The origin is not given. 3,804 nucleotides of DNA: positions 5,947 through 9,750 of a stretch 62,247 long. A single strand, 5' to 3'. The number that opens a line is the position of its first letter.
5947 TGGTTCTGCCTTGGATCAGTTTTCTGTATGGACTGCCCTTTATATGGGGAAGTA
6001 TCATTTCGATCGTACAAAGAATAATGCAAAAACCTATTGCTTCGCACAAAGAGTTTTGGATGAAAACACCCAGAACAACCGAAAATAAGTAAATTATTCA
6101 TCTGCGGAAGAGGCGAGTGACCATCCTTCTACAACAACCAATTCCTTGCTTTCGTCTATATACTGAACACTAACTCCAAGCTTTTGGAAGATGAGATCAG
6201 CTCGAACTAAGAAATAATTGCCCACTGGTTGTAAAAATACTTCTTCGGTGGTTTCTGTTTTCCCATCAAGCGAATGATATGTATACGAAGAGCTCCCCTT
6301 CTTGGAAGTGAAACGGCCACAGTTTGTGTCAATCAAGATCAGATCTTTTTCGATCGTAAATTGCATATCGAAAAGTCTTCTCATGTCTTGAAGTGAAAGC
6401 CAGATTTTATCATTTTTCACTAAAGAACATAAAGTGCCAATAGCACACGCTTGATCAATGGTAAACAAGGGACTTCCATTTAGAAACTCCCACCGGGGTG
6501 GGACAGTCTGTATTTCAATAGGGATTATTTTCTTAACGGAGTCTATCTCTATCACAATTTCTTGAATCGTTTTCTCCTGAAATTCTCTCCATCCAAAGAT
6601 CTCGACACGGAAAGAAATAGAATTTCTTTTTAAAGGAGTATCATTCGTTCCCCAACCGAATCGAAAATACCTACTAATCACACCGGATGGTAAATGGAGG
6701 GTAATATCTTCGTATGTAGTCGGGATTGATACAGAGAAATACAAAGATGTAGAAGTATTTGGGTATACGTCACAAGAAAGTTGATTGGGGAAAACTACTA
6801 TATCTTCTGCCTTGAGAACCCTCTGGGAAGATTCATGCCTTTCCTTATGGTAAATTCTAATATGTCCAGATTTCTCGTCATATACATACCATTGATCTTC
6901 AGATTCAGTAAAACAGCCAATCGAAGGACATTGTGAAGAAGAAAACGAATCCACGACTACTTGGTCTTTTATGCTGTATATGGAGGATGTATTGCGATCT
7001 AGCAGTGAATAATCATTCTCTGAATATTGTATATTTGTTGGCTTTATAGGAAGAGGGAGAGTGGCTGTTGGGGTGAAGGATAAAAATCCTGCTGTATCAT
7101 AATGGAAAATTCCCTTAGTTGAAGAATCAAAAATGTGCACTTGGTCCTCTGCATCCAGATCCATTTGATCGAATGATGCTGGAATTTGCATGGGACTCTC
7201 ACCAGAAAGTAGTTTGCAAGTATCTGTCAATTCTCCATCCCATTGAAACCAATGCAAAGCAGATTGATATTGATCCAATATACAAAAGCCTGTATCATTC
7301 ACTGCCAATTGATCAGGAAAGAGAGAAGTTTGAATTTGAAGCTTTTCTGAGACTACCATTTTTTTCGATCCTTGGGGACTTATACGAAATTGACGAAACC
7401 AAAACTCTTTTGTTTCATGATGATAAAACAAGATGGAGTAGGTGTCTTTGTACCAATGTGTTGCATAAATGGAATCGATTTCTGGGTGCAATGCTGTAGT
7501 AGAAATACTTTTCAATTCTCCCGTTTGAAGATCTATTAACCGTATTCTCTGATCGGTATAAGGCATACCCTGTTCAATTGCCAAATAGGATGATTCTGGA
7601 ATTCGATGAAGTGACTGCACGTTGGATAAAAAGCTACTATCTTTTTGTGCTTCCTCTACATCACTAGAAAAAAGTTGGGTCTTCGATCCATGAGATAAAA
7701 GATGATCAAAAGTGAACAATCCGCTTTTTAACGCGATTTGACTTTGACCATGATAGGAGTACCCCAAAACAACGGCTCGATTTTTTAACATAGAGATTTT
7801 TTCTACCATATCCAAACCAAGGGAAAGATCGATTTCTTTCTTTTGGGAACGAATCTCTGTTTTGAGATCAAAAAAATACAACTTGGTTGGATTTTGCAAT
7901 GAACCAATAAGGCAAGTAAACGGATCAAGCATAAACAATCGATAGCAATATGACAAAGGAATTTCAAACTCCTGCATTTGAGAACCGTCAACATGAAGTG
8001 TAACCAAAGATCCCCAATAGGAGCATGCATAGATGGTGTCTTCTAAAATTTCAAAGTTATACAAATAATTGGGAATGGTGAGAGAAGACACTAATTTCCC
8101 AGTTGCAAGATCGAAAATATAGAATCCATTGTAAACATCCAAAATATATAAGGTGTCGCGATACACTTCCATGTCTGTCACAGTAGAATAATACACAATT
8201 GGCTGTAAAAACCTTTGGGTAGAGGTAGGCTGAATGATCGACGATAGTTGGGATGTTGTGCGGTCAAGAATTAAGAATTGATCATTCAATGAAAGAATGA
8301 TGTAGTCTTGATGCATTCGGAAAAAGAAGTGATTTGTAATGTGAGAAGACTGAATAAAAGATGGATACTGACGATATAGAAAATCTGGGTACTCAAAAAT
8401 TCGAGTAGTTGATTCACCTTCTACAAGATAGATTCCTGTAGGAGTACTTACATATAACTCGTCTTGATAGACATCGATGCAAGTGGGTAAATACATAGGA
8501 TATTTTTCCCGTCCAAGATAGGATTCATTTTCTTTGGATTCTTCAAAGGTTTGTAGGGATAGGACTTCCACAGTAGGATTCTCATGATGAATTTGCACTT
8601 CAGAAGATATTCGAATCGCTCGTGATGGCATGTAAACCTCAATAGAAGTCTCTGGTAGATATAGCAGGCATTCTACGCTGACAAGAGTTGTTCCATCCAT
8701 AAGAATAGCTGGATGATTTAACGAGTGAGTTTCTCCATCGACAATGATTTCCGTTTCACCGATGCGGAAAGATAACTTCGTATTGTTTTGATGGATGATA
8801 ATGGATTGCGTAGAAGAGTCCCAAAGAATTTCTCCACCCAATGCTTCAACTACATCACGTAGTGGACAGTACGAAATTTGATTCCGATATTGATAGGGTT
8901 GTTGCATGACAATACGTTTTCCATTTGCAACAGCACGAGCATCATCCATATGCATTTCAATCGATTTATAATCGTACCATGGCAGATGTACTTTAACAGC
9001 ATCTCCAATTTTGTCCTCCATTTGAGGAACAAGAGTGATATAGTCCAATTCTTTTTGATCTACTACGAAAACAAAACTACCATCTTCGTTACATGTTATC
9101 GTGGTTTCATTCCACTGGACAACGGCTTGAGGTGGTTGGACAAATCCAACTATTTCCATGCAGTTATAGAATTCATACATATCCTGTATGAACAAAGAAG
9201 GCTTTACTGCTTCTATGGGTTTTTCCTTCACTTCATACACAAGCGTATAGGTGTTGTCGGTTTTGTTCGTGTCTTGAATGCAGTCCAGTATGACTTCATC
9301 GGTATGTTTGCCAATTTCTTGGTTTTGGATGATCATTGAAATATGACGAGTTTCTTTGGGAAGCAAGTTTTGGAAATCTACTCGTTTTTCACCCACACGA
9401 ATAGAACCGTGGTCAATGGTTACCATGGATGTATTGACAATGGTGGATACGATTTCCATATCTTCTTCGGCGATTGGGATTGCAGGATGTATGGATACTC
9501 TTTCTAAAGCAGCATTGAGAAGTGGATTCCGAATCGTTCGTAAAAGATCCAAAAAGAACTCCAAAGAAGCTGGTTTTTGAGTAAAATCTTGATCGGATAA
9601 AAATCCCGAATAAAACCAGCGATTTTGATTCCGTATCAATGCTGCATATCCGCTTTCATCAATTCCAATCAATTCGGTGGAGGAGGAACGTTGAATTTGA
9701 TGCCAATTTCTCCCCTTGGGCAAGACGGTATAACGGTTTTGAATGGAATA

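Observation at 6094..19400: Tandem pair of secreted giants, each exactly 2,210 codons: C25-type Cys-protease core fused to stalk domains and long propeller arrays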

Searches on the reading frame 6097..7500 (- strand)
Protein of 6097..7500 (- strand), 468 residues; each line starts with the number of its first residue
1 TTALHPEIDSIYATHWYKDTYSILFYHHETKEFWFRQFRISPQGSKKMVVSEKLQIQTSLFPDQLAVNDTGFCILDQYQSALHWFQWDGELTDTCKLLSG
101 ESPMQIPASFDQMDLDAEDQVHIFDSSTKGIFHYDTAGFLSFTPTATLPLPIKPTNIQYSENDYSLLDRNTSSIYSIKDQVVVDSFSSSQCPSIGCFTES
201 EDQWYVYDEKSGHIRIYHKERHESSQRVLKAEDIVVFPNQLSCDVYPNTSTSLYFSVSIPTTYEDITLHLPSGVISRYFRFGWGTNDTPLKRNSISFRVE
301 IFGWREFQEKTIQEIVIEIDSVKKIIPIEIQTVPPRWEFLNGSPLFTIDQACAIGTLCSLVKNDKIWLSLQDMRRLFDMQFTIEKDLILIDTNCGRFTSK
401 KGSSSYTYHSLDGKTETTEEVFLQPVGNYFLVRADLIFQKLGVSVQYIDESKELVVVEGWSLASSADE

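Call 34: search_protein_families(library=pfam, proteins=[window:6097-7500:-], max_evalue=1)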
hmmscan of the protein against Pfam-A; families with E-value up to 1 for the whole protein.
window:6097-7500:- (468 aa): 2 families
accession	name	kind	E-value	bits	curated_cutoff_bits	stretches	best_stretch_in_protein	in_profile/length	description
PF24656.1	CEPT76_peptidase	-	0.025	15.2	27.8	1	337-385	67-114/121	CEP76 peptidase-like domain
PF05899.18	Cupin_3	-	0.15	12.2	23.5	0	211-244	33-63/74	EutQ-like cupin domain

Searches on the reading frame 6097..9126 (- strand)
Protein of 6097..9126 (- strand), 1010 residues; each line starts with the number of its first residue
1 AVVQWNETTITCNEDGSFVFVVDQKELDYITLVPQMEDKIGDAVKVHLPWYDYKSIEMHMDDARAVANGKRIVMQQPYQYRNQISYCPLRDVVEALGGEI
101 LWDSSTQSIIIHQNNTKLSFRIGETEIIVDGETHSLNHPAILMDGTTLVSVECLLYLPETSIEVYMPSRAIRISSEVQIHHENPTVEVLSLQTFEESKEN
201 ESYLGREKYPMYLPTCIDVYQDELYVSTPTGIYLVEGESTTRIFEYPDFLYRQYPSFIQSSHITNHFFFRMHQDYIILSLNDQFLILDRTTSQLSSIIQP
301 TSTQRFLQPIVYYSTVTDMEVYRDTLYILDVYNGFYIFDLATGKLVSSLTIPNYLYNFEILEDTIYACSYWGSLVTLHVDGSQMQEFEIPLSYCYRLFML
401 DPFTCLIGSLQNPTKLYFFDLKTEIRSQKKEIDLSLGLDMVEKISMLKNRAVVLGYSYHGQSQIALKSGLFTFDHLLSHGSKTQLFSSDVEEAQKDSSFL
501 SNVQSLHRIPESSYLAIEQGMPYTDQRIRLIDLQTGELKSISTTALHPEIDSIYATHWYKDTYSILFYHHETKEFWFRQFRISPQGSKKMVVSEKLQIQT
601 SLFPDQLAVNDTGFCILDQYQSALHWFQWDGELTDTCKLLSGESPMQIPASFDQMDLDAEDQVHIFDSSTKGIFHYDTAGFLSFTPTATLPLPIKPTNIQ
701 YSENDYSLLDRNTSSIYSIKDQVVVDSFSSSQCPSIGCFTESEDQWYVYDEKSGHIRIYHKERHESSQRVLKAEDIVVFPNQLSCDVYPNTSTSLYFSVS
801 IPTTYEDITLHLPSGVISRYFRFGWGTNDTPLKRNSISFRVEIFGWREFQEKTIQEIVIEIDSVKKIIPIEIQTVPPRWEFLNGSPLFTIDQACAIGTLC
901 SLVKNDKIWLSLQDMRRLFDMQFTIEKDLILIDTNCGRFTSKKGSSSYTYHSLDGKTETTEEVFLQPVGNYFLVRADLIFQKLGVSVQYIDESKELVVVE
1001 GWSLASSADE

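Call 43: predict_structure(alignment_id=A3)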
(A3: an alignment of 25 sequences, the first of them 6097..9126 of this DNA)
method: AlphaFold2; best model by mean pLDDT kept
length: 1010 residues; sequences in the alignment: 25
mean_pLDDT: 83.0   pTM: 0.57
mean pLDDT of the five models: 83.0, 82.9, 81.0, 80.2, 79.8
residues with pLDDT >= 90: 380; 70-90: 490; 50-70: 97; < 50: 43
segments of 3 or more residues with pLDDT < 50: 182-199, 763-769, 822-831
pLDDT, mean of each block of 10 residues (from residue 1): 73 75 66 67 72 90 91 92 90 93 91 90 93 91 92 87 87 84 31 34 73 94 94 92 91 86 93 95 89 87 53 83 94 91 88 87 92 88 84 88 89 85 66 88 92 90 84 90 90 81 88 89 85 86 66 88 91 89 89 88 91 93 93 90 73 90 89 89 75 68 80 82 71 84 87 86 45 82 81 83 77 67 39 73 72 82 86 84 89 84 89 87 88 91 90 91 88 92 88 85 67
secondary structure, 60 per line:
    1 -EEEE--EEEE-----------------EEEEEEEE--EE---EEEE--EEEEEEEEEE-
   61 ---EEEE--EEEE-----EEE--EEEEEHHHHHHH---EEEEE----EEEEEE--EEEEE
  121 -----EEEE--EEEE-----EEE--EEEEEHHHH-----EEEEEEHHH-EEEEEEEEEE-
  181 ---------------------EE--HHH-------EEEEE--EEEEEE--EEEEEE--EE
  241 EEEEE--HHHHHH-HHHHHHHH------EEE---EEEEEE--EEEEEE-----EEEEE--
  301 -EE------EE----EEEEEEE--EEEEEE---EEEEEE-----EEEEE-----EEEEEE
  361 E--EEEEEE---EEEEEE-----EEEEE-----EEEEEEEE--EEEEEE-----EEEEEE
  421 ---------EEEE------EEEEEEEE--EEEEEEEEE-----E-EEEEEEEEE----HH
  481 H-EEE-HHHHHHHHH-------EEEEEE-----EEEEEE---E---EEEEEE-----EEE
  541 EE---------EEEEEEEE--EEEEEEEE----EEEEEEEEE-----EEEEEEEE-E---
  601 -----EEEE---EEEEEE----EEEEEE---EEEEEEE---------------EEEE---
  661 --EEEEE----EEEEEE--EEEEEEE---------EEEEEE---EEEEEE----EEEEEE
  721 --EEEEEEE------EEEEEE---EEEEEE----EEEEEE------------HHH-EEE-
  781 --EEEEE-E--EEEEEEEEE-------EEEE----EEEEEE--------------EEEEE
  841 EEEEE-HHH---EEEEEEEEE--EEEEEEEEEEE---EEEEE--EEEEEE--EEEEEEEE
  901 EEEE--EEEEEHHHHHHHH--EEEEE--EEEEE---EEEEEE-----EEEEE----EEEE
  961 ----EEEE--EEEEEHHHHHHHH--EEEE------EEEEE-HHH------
elements in order (helices of 4 or more, strands of 3 or more residues): E2-5 E8-11 E29-36 E44-47 E50-59 E64-67 E70-73 E79-81 E84-88 H89-95 E99-103 E108-113 E116-120 E126-129 E132-135 E141-143 E146-150 H151-154 E160-165 E170-179 E216-220 E223-228 E231-236 E239-245 H248-253 H255-262 E269-271 E275-280 E283-288 E294-298 E316-322 E325-330 E334-339 E345-349 E355-361 E364-369 E373-378 E384-388 E394-401 E404-409 E415-420 E430-433 E440-447 E450-458 E466-474 E483-485 H487-495 E503-508 E514-519 E527-532 E538-542 E552-559 E562-569 E574-582 E588-595 E606-609 E613-618 E623-628 E632-638 E654-657 E663-667 E672-677 E680-686 E696-701 E705-710 E715-720 E723-729 E736-741 E745-750 E755-760 E777-779 E783-787 E792-800 E808-811 E816-821 E836-845 E853-861 E864-874 E878-882 E885-890 E893-904 E907-911 H912-919 E922-926 E929-933 E937-942 E948-952 E957-960 E965-968 E971-975 H976-983 E986-989 E996-1000

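Call 46: fold_search(model_id=the predicted structure, library=pdb)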
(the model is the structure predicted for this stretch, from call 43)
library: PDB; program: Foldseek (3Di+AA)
matches with E <= 10: 1834; with E <= 0.001: 1092
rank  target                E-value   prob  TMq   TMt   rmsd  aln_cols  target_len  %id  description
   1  9n77_LT               2.1e-18  1.00  0.20  0.22  15.9       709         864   11  SSU processome maturation and disassembly, State K (released 2025-11-05)
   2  9n73_LT               8.5e-18  1.00  0.19  0.21  15.7       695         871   12  SSU processome maturation and disassembly, State G (released 2025-10-29)
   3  9n6z_LT               1.2e-17  1.00  0.19  0.23  22.2       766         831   10  SSU processome maturation and disassembly, State D (released 2025-11-05)
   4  9n6v_LT               2.6e-17  1.00  0.19  0.21  15.7       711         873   12  SSU processome maturation and disassembly, State A (released 2025-11-05)
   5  4a2l_B                7.7e-17  1.00  0.19  0.25  24.9       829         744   12  Structure of the periplasmic domain of the heparin and heparan sulphate sensing hybrid two component system BT4663 in  (released 2012-05-02)
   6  4a2l_D                7.7e-17  1.00  0.19  0.24  24.9       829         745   12  Structure of the periplasmic domain of the heparin and heparan sulphate sensing hybrid two component system BT4663 in  (released 2012-05-02)
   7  6zqd_UU               8.1e-17  1.00  0.19  0.21  21.8       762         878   10  Cryo-EM structure of the 90S pre-ribosome from Saccharomyces cerevisiae, state Post-A1 (released 2020-09-23)
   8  4a2l_A                9.3e-17  1.00  0.18  0.23  27.0       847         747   11  Structure of the periplasmic domain of the heparin and heparan sulphate sensing hybrid two component system BT4663 in  (released 2012-05-02)
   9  3va6_A                1.5e-16  1.00  0.18  0.23  26.6       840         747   11  Crystal Structure of the extracellular domain of the putative hybrid two component system BT4673 from B. thetaiotaomic (released 2012-06-13)
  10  4a2m_D                1.7e-16  1.00  0.21  0.26  24.7       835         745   11  Structure of the periplasmic domain of the heparin and heparan sulphate sensing hybrid two component system BT4663 in  (released 2012-05-02)
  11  5wlc_LT               2.1e-16  1.00  0.19  0.22  16.8       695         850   11  The complete structure of the small subunit processome (released 2017-09-27)
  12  7mq8_LR               2.3e-16  1.00  0.23  0.27  12.1       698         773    9  Cryo-EM structure of the human SSU processome, state pre-A1 (released 2021-09-22)
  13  6nd4_T                2.8e-16  1.00  0.19  0.23  15.0       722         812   13  Conformational switches control early maturation of the eukaryotic small ribosomal subunit (released 2019-06-19)
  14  5wyj_BE               3.7e-16  1.00  0.19  0.24  22.3       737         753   11  Cryo-EM structure of the 90S small subunit pre-ribosome (Dhr1-depleted, Enp1-TAP, state 1) (released 2017-03-29)
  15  4a2l_E                4.2e-16  1.00  0.19  0.25  24.8       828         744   12  Structure of the periplasmic domain of the heparin and heparan sulphate sensing hybrid two component system BT4663 in  (released 2012-05-02)
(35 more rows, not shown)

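Call 70: search_protein_representatives(protein=window:6097-9126:-)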
Query: 1010 residues. Proteins with E-value up to 0.001 (for the whole library): 2258; up to 1e-10: 23; up to 1e-30: 4. The best 150 are listed.
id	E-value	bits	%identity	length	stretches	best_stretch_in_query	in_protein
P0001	0.0e+00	2312.3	100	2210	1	1-1010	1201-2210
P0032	2.7e-55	204.5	33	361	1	648-1005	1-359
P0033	2.9e-33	131.6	36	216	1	521-701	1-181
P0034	2.7e-31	125.0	25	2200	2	2-635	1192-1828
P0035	7.0e-29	117.1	24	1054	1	10-681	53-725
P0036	1.4e-23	99.6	24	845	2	210-628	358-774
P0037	2.0e-21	92.4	23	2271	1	1-639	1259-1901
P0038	6.4e-20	87.4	20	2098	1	28-966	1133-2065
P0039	7.5e-19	83.9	21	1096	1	212-723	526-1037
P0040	1.2e-16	76.6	32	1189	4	67-150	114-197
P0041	4.2e-16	74.8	19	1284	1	40-956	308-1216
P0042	4.7e-16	74.6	22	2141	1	12-628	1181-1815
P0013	9.7e-16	73.6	24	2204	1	6-725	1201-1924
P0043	2.0e-14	69.2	29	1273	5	68-186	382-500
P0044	6.8e-13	64.2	26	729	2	67-174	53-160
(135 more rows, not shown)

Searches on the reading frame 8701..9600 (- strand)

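Call 34: search_protein_families(library=pfam, proteins=[window:8701-9600:-], max_evalue=1)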
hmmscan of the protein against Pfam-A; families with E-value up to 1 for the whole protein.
window:8701-9600:- (300 aa): 2 families
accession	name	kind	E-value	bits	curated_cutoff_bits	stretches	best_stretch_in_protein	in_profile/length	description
PF07833.16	Cu_amine_oxidN1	-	1.9e-15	57.2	24.2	2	225-299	2-76/108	Copper amine oxidase N-terminal domain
PF16589.12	BRCT_2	-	0.18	12.5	27.3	0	247-276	22-52/86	BRCT domain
